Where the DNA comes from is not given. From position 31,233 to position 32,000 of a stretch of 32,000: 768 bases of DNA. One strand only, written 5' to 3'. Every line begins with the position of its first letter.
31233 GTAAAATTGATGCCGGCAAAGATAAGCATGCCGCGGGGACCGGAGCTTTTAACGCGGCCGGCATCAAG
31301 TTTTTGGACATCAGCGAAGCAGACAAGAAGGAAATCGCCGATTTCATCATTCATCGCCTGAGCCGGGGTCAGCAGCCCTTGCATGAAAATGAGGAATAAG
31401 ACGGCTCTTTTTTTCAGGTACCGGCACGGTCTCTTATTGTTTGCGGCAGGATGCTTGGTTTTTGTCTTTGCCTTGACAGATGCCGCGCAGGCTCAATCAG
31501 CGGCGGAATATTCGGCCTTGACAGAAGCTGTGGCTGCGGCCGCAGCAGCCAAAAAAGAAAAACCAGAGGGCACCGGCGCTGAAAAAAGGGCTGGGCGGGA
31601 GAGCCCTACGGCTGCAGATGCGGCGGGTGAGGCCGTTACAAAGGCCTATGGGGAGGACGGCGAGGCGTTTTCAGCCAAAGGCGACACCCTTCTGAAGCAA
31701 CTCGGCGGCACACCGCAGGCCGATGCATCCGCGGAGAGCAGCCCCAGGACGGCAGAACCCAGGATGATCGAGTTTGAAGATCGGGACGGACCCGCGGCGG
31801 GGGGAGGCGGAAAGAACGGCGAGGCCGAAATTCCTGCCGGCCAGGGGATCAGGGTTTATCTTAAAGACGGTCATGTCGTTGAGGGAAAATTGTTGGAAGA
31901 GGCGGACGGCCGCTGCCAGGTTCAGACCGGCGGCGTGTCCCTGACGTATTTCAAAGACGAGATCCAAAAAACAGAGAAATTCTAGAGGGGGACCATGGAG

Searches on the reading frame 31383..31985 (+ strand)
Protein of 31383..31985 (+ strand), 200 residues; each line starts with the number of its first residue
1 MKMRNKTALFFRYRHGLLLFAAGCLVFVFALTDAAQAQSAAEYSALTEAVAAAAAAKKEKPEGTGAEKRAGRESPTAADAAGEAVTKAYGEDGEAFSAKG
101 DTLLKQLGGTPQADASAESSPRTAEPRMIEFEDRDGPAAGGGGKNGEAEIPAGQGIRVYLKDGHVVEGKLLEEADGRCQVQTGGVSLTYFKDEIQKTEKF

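Call 60: find_encoding_contigs(protein=window:31383-31985:+, flank=10000, max_places=6)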
Protein window:31383-31985:+ (200 aa): no gene with exactly this product is on record in the collection.

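Call 68: search_protein_families(library=pfam, proteins=[window:31383-31985:+], max_evalue=0.001)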
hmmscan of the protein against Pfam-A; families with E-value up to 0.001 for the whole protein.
window:31383-31985:+ (200 aa): 0 families
